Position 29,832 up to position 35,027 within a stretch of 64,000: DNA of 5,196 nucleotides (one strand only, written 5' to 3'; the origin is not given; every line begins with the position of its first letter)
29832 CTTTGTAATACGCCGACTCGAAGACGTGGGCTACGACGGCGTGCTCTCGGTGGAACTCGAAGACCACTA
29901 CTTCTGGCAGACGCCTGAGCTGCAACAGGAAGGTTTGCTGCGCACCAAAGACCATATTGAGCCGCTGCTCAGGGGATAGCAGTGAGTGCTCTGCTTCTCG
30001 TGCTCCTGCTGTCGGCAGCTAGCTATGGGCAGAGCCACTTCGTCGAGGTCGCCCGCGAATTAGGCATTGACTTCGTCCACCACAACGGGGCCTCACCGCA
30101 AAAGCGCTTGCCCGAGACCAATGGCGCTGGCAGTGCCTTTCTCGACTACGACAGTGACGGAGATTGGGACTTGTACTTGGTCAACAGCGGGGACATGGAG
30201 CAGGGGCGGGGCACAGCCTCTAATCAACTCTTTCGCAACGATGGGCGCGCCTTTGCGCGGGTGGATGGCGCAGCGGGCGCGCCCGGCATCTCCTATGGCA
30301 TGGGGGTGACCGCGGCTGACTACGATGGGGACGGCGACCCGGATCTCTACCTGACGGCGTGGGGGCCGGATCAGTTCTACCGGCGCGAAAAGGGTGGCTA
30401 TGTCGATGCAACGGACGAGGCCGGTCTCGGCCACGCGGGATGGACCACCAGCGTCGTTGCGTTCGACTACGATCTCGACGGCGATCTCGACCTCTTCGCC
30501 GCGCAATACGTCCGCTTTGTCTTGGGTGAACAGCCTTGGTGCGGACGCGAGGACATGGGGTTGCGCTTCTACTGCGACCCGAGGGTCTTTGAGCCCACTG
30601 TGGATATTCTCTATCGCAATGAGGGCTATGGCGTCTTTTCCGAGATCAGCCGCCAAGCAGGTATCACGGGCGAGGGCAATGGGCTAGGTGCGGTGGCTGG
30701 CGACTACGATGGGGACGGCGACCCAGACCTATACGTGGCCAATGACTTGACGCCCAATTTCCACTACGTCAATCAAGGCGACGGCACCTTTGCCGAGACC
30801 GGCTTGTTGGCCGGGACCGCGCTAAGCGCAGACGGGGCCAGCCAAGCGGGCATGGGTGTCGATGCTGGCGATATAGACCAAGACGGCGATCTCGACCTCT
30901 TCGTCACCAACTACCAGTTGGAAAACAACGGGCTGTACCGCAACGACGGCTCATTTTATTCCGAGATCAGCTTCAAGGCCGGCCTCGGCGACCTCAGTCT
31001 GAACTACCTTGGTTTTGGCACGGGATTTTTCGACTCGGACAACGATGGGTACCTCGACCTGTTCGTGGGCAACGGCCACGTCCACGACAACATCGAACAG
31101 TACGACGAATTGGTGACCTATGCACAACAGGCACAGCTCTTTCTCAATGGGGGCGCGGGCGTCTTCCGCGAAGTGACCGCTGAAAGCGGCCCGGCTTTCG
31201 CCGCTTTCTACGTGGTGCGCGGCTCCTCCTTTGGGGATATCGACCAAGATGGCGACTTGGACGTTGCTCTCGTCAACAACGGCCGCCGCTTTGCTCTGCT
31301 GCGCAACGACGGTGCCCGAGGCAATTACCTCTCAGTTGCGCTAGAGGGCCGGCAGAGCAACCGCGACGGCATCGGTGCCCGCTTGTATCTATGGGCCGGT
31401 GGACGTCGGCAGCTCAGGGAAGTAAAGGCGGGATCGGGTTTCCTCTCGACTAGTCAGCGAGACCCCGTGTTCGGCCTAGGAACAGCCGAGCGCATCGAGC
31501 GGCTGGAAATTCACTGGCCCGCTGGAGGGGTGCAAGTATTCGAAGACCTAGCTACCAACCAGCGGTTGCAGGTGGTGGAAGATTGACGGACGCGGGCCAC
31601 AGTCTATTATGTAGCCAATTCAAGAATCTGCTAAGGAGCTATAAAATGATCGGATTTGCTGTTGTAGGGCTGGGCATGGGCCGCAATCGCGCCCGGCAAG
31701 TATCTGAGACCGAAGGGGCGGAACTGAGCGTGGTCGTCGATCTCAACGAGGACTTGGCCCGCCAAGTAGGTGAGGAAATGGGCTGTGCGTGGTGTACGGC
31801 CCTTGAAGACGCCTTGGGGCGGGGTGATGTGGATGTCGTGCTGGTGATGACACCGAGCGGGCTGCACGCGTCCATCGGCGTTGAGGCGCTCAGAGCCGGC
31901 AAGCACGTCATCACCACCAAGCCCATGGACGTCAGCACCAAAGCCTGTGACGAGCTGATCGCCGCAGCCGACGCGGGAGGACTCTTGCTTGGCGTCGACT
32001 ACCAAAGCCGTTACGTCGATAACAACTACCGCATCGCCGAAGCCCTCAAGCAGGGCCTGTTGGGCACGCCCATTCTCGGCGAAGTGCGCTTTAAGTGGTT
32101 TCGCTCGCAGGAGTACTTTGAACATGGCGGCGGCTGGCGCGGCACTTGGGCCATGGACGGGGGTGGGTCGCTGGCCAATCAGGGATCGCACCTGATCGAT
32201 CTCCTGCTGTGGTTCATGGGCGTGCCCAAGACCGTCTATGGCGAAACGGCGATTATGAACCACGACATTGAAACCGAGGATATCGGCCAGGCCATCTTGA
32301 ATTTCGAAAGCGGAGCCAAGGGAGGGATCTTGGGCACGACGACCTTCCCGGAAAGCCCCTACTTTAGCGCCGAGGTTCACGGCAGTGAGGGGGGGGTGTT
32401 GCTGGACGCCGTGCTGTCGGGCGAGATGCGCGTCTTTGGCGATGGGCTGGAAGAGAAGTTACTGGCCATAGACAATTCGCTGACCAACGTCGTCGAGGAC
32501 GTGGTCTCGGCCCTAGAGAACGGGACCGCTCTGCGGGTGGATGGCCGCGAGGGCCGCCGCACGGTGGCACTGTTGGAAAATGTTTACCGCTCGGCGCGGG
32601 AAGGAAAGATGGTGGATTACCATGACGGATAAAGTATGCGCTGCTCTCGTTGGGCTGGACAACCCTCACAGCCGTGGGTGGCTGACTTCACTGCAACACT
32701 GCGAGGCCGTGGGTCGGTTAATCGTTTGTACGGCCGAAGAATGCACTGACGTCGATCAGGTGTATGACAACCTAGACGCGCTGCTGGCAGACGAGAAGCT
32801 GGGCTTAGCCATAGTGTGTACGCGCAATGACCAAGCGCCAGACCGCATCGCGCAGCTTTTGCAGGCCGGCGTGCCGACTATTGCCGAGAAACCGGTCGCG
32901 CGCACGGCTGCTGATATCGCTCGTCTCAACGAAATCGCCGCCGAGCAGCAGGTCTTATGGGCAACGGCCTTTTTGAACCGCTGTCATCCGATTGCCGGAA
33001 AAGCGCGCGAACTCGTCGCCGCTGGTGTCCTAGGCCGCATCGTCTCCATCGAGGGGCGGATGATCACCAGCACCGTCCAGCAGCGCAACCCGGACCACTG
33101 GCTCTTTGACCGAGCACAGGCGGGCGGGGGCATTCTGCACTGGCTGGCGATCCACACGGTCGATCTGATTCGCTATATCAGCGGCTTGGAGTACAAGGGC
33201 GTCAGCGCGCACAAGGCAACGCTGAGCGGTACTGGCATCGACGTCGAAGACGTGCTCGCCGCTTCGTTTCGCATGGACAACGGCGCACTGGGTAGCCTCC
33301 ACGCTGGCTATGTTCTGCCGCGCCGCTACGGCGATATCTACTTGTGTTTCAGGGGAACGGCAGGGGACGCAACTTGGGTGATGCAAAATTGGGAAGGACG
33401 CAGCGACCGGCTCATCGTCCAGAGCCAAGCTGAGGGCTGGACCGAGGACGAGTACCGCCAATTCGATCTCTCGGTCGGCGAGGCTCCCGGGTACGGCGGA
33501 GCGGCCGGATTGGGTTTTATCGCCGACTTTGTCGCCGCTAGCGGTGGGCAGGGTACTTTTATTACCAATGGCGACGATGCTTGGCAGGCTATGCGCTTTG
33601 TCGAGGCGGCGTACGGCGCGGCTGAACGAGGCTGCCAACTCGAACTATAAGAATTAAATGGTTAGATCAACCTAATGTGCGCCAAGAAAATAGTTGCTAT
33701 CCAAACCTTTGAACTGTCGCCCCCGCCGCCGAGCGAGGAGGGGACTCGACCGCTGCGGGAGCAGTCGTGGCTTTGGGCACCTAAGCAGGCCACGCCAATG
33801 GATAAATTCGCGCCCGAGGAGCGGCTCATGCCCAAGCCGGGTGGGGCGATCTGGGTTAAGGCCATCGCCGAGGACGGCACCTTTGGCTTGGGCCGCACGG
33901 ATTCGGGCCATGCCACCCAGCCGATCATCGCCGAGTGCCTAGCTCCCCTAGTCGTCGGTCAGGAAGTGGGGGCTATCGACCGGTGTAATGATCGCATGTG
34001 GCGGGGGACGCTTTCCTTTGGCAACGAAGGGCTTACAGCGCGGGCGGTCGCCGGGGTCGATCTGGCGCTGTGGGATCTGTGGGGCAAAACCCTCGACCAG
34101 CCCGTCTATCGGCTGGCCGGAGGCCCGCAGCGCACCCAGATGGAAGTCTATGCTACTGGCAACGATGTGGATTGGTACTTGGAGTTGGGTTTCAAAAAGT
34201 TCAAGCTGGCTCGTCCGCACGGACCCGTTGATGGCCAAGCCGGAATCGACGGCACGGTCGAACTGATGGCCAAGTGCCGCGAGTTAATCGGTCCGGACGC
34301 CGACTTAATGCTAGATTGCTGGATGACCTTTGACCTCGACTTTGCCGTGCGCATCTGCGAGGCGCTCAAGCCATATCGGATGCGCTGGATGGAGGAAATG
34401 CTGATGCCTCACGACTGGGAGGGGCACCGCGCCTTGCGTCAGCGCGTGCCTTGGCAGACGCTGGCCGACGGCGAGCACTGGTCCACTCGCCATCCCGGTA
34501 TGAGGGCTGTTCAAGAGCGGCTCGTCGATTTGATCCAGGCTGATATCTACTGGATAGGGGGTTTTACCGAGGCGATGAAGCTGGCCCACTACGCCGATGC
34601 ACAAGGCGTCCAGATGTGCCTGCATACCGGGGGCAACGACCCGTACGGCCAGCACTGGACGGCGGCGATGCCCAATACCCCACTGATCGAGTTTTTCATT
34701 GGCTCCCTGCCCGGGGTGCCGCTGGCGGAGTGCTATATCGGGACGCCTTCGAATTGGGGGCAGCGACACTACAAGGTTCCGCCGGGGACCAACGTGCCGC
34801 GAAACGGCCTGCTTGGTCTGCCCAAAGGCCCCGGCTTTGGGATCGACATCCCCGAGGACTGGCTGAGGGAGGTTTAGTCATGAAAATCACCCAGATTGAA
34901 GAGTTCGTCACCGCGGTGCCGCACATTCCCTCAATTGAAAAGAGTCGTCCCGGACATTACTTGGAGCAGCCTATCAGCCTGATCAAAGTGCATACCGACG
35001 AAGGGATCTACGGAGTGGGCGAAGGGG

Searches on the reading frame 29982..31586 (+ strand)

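Call 49: search_protein_families(library=pfam, proteins=[window:29982-31586:+], max_evalue=0.00001)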
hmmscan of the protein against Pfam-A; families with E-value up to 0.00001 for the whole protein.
window:29982-31586:+ (534 aa): 3 families
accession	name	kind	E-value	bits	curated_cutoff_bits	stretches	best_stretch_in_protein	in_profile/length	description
PF13517.12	FG-GAP_3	-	1.9e-43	147.3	26.9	5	241-308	1-61/61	FG-GAP-like repeat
PF07593.17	UnbV_ASPIC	-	5.2e-20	71.5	23.4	1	463-529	1-67/68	ASPIC and UnbV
PF01839.29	FG-GAP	-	1.9e-13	50.4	22.1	0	106-126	2-22/37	FG-GAP repeat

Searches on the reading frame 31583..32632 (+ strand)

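Call 49: search_protein_families(library=pfam, proteins=[window:31583-32632:+], max_evalue=0.00001)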
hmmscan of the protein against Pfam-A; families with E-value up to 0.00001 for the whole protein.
window:31583-32632:+ (349 aa): 3 families
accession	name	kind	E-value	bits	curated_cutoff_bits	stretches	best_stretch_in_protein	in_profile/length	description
PF22725.1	GFO_IDH_MocA_C3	-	3.2e-25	88.9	27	1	151-272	4-123/124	GFO/IDH/MocA C-terminal domain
PF02894.22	GFO_IDH_MocA_C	-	3e-20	73.4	22.9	1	153-344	2-216/218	Oxidoreductase family, C-terminal alpha/beta domain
PF01408.29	GFO_IDH_MocA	-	2.4e-19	70.6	24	1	24-140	2-120/120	Oxidoreductase family, NAD-binding Rossmann fold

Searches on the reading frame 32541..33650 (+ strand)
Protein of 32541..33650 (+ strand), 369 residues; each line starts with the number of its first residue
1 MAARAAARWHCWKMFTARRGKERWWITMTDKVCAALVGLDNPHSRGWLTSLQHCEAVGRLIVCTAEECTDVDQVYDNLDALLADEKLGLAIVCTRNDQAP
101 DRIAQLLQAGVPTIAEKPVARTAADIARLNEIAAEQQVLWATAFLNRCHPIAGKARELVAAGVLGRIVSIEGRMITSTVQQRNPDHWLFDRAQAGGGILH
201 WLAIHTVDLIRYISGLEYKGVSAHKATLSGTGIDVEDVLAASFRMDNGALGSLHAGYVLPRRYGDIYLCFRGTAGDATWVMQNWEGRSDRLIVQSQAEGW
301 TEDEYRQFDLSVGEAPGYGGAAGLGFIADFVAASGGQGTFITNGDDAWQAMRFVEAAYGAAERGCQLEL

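Call 49: search_protein_families(library=pfam, proteins=[window:32541-33650:+], max_evalue=0.00001)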
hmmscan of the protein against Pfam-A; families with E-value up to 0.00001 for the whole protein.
window:32541-33650:+ (369 aa): 3 families
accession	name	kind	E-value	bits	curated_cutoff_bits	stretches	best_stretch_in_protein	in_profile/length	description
PF22725.1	GFO_IDH_MocA_C3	-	4.8e-24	85.2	27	1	154-276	3-122/124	GFO/IDH/MocA C-terminal domain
PF02894.22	GFO_IDH_MocA_C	-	1.5e-16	61.3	22.9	1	156-365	1-214/218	Oxidoreductase family, C-terminal alpha/beta domain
PF01408.29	GFO_IDH_MocA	-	3.5e-12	47.5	24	1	69-140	46-116/120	Oxidoreductase family, NAD-binding Rossmann fold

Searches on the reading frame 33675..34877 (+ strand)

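Call 49: search_protein_families(library=pfam, proteins=[window:33675-34877:+], max_evalue=0.00001)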
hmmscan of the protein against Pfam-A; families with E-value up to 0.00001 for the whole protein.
window:33675-34877:+ (400 aa): 2 families
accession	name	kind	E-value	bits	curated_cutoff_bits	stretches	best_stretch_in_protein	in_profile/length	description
PF13378.12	MR_MLE_C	-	2.5e-39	135.7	29.4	1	170-395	12-218/219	Enolase C-terminal domain-like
PF02746.21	MR_MLE_N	-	1.9e-09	38.2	22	1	64-149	34-117/117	Mandelate racemase / muconate lactonizing enzyme, N-terminal domain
